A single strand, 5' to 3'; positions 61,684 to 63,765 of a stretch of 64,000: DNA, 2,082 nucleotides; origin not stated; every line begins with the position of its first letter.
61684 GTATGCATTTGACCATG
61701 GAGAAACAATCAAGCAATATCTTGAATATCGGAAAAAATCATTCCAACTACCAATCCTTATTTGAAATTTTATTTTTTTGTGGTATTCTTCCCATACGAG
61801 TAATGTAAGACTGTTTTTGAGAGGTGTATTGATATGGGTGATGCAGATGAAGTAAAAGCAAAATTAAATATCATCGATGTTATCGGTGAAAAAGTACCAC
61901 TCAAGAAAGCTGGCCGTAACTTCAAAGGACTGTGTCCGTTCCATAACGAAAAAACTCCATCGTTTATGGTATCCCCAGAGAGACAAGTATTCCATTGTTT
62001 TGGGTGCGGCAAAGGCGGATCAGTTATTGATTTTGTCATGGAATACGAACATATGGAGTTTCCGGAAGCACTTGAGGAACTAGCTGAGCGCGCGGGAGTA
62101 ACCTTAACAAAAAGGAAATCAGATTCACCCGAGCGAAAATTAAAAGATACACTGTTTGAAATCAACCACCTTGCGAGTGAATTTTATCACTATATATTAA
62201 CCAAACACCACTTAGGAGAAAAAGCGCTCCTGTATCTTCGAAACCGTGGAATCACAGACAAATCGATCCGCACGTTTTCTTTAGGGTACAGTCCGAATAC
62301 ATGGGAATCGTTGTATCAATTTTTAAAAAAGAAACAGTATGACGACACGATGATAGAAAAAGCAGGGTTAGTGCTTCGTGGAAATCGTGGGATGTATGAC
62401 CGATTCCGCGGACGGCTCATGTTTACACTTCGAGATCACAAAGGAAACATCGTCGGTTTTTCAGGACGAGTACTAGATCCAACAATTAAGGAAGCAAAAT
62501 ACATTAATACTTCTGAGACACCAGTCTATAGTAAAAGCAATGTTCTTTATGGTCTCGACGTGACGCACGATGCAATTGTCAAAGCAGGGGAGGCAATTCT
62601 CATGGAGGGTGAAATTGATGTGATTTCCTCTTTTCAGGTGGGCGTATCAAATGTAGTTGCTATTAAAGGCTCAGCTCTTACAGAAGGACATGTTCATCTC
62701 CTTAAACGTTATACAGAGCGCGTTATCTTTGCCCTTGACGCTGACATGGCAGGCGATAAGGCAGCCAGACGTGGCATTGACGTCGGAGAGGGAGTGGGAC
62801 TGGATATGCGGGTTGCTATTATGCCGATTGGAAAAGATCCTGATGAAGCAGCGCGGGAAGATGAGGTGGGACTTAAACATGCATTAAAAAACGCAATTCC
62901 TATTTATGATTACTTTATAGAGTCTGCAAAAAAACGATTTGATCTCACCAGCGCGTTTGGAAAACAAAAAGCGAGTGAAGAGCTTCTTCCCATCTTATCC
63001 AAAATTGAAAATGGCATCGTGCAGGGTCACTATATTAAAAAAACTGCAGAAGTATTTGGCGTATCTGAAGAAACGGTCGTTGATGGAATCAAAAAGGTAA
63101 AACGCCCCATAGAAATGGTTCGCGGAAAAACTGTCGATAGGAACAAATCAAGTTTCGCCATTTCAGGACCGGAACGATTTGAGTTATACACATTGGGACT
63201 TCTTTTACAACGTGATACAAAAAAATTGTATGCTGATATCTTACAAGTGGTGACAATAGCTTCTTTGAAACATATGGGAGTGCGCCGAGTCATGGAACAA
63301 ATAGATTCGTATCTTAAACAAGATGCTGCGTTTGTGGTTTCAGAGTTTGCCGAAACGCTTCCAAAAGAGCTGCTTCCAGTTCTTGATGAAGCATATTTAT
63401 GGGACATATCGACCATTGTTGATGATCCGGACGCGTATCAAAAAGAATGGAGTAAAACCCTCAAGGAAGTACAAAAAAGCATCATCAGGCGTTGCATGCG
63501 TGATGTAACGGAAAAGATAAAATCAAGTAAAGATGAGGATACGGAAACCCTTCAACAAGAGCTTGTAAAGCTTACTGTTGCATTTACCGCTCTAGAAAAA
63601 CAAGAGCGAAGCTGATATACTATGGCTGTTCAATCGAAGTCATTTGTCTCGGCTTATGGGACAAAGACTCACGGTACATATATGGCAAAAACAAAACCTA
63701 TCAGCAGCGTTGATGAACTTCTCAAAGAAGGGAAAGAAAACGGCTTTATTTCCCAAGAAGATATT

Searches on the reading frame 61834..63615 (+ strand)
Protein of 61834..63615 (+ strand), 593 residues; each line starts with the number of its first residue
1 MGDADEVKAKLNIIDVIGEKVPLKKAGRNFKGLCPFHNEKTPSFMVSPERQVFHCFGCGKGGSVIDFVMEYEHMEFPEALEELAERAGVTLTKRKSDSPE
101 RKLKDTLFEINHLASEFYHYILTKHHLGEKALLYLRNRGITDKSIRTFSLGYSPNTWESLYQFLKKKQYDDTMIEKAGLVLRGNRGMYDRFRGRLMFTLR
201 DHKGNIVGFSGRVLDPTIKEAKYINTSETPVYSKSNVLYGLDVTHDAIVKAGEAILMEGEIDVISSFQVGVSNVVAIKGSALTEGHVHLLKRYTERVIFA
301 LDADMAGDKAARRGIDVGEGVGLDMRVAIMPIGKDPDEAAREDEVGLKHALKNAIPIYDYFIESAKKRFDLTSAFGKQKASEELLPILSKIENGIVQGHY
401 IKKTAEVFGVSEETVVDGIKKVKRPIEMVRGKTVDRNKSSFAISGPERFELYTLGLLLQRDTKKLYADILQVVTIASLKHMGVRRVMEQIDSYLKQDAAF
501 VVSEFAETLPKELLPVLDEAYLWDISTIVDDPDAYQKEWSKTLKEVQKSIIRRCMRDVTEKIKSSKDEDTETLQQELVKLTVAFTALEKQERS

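Call 8: search_protein_families(library=pfam, proteins=[window:61834-63615:+], max_evalue=0.001)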
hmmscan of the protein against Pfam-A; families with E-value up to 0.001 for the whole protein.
window:61834-63615:+ (593 aa): 6 families
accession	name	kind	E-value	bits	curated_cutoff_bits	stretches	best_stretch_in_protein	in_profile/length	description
PF08275.17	DNAG_N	-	1.8e-39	135.2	26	1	118-242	2-125/128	DNA primase catalytic core, N-terminal domain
PF01807.25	Zn_ribbon_DnaG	-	2.3e-37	127.2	24.9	1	5-94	7-96/98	CHC2 zinc finger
PF13155.12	Toprim_2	-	3e-20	72.8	22.1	1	255-339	1-87/88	Toprim-like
PF10410.14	DnaB_bind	-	8.6e-15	55.2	20.6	1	359-413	2-56/56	DnaB-helicase binding domain of primase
PF13662.12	Toprim_4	-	1.7e-13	51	25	1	253-317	2-73/85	Toprim domain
PF01751.28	Toprim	-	1.7e-08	34.9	23.1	1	254-317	2-79/96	Toprim domain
